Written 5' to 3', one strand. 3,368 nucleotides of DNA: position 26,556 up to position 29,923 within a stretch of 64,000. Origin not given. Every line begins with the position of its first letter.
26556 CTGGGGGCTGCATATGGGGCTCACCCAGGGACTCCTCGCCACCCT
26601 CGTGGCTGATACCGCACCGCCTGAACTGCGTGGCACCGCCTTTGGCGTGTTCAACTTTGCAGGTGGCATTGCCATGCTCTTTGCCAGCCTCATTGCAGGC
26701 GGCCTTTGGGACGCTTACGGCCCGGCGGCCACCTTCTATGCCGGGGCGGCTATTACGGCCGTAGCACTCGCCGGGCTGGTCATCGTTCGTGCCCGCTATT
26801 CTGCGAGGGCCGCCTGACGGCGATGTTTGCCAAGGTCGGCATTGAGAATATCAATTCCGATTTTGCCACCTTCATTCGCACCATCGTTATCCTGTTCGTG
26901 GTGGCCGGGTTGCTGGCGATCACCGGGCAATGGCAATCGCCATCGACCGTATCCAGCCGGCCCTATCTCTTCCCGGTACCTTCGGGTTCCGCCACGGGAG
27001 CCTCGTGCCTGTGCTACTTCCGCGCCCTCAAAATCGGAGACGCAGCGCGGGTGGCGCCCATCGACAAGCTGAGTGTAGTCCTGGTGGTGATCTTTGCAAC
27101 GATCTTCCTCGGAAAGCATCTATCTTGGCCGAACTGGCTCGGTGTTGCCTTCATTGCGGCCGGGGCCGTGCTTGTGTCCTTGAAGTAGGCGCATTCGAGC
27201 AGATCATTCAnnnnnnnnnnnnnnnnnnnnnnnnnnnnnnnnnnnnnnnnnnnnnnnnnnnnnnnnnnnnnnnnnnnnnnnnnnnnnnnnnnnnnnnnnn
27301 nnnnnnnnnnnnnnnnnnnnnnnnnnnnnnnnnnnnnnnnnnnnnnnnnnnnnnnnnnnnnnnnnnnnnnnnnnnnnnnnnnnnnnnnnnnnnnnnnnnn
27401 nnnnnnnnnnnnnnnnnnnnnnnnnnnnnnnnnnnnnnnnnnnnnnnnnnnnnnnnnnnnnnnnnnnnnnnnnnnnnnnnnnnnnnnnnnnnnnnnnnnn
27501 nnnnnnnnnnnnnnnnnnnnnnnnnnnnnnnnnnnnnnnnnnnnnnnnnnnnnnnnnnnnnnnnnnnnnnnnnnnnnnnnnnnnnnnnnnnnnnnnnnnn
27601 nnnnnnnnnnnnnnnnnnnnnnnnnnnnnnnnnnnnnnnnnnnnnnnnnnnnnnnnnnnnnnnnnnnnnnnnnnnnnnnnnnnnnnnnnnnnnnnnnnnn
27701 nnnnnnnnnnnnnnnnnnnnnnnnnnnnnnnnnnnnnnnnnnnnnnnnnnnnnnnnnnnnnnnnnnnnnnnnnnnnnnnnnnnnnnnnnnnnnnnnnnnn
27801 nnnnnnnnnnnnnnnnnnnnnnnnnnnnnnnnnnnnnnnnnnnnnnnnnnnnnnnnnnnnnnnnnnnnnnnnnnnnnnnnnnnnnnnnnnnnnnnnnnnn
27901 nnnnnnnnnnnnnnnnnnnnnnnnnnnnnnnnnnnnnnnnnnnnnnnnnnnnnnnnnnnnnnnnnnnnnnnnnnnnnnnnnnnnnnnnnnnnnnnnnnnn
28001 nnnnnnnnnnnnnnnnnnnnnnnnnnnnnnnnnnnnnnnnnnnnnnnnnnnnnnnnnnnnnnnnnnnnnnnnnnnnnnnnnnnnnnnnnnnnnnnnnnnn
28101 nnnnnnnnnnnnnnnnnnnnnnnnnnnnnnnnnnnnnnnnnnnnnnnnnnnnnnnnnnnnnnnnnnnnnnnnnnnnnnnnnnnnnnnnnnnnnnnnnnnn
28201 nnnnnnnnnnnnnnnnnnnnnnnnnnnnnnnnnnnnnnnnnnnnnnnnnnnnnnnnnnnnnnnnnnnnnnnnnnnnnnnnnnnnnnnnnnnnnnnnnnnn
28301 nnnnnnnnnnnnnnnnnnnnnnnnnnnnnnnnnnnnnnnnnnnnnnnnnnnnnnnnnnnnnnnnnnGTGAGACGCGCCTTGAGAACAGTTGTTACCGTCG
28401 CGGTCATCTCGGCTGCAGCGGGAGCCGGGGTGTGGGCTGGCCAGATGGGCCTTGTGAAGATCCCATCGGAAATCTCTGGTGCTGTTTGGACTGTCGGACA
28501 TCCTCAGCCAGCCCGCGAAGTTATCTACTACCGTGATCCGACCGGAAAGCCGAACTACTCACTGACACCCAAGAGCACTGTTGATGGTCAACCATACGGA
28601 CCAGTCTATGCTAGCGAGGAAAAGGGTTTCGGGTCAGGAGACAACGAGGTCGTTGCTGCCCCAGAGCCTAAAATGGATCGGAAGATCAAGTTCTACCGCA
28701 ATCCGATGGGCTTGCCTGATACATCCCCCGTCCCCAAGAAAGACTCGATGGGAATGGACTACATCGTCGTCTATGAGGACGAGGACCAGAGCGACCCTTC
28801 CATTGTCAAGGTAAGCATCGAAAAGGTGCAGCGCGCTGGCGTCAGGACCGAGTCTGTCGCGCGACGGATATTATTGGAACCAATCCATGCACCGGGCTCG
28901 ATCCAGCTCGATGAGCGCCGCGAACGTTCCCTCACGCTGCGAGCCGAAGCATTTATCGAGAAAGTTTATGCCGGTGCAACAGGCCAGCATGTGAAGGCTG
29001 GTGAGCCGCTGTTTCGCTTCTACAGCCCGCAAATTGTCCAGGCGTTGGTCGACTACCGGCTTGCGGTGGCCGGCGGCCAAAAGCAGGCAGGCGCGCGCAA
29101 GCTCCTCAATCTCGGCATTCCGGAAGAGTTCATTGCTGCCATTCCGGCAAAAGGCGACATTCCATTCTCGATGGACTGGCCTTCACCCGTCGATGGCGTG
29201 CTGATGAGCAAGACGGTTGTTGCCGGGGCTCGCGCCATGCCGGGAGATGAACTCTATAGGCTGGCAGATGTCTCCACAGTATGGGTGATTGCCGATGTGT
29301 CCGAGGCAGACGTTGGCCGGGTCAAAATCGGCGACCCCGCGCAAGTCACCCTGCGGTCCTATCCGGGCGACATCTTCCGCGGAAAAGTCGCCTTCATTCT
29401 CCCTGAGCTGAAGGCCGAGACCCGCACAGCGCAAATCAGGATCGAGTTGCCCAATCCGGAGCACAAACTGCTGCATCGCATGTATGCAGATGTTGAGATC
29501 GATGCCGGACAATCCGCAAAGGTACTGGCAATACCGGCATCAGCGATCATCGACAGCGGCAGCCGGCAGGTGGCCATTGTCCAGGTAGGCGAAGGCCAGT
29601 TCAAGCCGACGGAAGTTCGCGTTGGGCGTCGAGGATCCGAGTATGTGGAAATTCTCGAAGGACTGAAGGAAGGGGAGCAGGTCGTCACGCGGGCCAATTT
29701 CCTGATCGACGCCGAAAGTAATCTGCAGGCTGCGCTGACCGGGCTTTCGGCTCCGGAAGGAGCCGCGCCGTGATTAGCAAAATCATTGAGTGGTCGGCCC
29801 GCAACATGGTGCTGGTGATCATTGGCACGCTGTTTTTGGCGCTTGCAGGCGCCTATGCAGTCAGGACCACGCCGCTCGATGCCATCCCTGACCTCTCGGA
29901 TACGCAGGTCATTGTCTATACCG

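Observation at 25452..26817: Fluoride riboswitch controlling an MFS transporter rather than Fluc or CLC-F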

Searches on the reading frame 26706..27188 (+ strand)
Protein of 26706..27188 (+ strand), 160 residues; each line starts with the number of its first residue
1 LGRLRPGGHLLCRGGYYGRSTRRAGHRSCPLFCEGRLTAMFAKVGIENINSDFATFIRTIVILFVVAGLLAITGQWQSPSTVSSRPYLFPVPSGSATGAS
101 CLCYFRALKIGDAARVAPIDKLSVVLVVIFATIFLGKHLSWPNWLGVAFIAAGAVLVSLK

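Call 4: search_protein_families(library=pfam, proteins=[window:26706-27188:+])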
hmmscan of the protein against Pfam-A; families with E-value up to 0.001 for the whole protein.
window:26706-27188:+ (160 aa): 1 family
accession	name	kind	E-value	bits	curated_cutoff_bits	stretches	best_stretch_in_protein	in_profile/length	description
PF00892.27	EamA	-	1.4e-18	68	28.2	1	38-158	17-134/135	EamA-like transporter family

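Call 5: search_protein_families(library=ncbifam, proteins=[window:26706-27188:+])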
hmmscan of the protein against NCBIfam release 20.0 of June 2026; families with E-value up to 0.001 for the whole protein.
window:26706-27188:+ (160 aa): 4 families
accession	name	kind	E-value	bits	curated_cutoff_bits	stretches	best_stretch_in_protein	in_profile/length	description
TIGR03340.1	phn_DUF6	hypoth_equivalog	8.6e-06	25.6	288.15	1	101-159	77-135/281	phosphonate utilization associated putative membrane protein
TIGR00950.1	2A78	equivalog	2.3e-05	24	230.2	1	95-154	204-263/264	carboxylate/amino acid/amine transporter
NF050091.1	ArAmAcExpYddG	equivalog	3e-05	23.7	300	1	63-157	39-135/285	aromatic amino acid exporter YddG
NF008676.0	PRK11689.1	equivalog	0.0003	20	194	1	75-157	205-287/297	aromatic amino acid DMT transporter YddG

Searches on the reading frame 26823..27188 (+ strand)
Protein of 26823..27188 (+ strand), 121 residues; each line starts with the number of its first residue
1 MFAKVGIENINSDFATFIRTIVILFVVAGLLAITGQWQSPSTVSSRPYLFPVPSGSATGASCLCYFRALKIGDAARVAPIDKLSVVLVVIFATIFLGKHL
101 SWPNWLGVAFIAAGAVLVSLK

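Call 105: search_protein_families(library=ncbifam, proteins=[window:26823-27188:+], max_evalue=0.00001)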
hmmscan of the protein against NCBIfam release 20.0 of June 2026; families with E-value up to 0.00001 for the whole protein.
window:26823-27188:+ (121 aa): 1 family
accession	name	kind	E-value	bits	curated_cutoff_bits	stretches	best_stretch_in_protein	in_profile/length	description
TIGR03340.1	phn_DUF6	hypoth_equivalog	4.4e-06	26.6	288.15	1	62-120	77-135/281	phosphonate utilization associated putative membrane protein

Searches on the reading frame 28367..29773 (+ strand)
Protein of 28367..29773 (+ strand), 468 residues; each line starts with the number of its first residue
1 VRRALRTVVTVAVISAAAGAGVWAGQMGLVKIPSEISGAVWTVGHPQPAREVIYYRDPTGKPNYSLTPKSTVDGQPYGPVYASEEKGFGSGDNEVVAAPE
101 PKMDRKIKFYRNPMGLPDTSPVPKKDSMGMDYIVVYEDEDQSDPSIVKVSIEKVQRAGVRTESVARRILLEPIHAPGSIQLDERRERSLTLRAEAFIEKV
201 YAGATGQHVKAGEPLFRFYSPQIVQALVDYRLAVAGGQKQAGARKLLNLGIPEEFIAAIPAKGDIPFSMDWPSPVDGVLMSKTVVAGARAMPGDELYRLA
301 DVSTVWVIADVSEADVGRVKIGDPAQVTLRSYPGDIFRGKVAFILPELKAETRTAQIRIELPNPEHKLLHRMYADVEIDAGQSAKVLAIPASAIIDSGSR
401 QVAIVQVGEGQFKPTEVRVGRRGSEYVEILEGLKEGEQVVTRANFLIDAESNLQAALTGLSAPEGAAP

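Call 4: search_protein_families(library=pfam, proteins=[window:28367-29773:+])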
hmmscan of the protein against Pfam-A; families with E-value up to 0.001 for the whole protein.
window:28367-29773:+ (468 aa): 3 families
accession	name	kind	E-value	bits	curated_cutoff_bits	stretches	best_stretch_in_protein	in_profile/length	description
PF16576.10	HlyD_D23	-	6.9e-62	209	30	1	172-374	5-214/214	Barrel-sandwich domain of CusB or HlyD membrane-fusion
PF13437.12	HlyD_3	-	1.4e-16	61.6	22.2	1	273-365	4-97/106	HlyD family secretion protein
PF00529.27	CusB_dom_1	-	0.00066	20.3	26.5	0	302-441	12-89/89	Cation efflux system protein CusB domain 1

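Call 5: search_protein_families(library=ncbifam, proteins=[window:28367-29773:+])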
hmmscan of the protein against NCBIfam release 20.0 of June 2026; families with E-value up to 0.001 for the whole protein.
window:28367-29773:+ (468 aa): 15 families
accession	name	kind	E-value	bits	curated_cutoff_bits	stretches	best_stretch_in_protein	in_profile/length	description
NF007303.0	PRK09783.1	subfamily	2.1e-49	168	390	1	97-462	37-407/414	copper/silver efflux system membrane fusion protein CusB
TIGR00999.1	8a0102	subfamily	6.2e-44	150.1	319.3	1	273-448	97-271/271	CzcB/NccB family metal efflux transporter periplasmic adaptor subunit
TIGR01730.1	RND_mfp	subfamily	3.7e-34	118.1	94.9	1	273-445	139-311/322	efflux RND transporter periplasmic adaptor subunit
NF045680.1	DiMtlExpIhpB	equivalog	8.2e-23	80.9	450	1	272-451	141-318/326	divalent metal ion exporter adaptor subunit IhpB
NF008606.0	PRK11578.1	equivalog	2.4e-21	76.3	342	1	279-441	200-362/371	macrolide transporter subunit MacA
TIGR00998.1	8a0101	subfamily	1e-10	41.1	390.8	1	273-344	209-281/334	EmrA/EmrK family multidrug efflux transporter periplasmic adaptor subunit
NF007132.1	PRK09578.1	equivalog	1.1e-09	37.6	512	1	339-456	259-376/396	MexX/AxyX family multidrug efflux RND transporter periplasmic adaptor subunit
NF002939.0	PRK03598.1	equivalog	2.7e-08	33.4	393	1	273-347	209-283/332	secretion protein HlyD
NF007785.0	PRK10476.1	equivalog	3.9e-07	29.2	376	1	273-344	213-284/347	multidrug transporter subunit MdtN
NF038010.1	ABC_adapt_DarC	equivalog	8.2e-06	24.8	450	1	273-444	235-405/417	darobactin export ABC transporter periplasmic adaptor subunit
NF011715.0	PRK15136.1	equivalog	9.3e-06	24.5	563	1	273-342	220-290/390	multidrug efflux MFS transporter periplasmic adaptor subunit EmrA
NF033138.2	RND-peri-MexC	equivalog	1.8e-05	24.1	625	1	339-444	252-360/375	MexC family multidrug efflux RND transporter periplasmic adaptor subunit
TIGR02971.1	heterocyst_DevB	subfamily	1.9e-05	24.2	129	1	273-344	209-278/327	ABC exporter membrane fusion protein, DevB family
NF000272.2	OqxA_adapt_sub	exception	0.00019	20.5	835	0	324-441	247-364/391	multidrug efflux RND transporter periplasmic adaptor subunit OqxA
NF033834.1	RND_adapt_MexA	exception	0.00076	18.7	750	0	338-444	242-349/373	multidrug efflux RND transporter periplasmic adaptor subunit MexA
